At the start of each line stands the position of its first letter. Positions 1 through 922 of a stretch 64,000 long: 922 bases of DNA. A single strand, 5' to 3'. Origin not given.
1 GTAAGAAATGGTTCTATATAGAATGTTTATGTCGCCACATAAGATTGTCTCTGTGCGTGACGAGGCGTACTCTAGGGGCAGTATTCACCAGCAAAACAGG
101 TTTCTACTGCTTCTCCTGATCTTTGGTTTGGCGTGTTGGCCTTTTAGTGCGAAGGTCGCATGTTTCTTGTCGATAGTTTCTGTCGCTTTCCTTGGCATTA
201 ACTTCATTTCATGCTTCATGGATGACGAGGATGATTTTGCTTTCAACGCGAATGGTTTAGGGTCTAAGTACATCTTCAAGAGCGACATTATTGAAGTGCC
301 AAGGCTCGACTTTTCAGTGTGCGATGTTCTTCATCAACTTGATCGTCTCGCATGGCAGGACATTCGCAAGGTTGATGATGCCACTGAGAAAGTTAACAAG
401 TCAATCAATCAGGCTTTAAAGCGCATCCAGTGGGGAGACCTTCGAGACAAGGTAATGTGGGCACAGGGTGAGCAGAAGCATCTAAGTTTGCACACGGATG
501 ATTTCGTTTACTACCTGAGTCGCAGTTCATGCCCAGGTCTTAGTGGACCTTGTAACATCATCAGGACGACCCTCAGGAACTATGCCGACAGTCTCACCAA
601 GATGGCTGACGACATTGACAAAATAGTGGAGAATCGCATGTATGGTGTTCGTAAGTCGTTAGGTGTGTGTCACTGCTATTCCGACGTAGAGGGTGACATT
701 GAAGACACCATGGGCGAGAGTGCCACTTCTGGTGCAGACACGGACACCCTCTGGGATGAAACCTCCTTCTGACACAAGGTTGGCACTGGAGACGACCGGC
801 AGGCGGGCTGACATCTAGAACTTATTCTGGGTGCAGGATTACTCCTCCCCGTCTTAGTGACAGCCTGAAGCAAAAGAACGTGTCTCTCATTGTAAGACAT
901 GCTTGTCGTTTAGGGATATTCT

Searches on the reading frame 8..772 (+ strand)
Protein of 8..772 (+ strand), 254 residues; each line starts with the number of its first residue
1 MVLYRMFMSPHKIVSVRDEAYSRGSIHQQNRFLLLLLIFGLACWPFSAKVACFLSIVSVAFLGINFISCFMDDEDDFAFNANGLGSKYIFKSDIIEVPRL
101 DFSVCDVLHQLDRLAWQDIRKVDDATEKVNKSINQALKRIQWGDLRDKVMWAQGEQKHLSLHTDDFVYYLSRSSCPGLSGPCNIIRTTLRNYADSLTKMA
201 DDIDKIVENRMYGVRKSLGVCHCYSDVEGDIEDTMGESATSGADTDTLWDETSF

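Call 46: search_protein_families(library=pfam, alignment_id=A4, max_evalue=0.001)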
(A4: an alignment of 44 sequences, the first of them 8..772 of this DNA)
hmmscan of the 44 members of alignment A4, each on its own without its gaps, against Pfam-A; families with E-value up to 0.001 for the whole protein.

A. member 1, window:8-772:+ (254 aa): 0 families

B. families by the number of members that match (of 44 scanned): 4 families
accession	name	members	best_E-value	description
PF04203.18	Sortase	1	2.3e-26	Sortase domain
PF15891.11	Nuc_deoxyri_tr2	1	1.7e-18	Nucleoside 2-deoxyribosyltransferase like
PF04055.27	Radical_SAM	1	4.7e-11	Radical SAM superfamily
PF02086.21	MethyltransfD12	1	7e-07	D12 class N6 adenine-specific DNA methyltransferase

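Call 64: search_protein_families(library=phrogs, alignment_id=A4, max_evalue=0.001)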
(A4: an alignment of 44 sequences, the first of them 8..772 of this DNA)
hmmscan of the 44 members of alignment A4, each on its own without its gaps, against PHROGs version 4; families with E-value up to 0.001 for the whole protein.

A. member 1, window:8-772:+ (254 aa): 0 families

B. families by the number of members that match (of 44 scanned): 9 families
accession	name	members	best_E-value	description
phrog_2433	-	1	1.6e-37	-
phrog_16999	-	1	6.5e-25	Fe-S oxidoreductase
phrog_15500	-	1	6.1e-22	-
phrog_56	-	1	2.1e-19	DNA methyltransferase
phrog_6343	-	1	2.3e-13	-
phrog_30579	-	1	1.7e-07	-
phrog_23668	-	1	2.5e-05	-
phrog_13073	-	1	5.9e-05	-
phrog_14665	-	1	0.00077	-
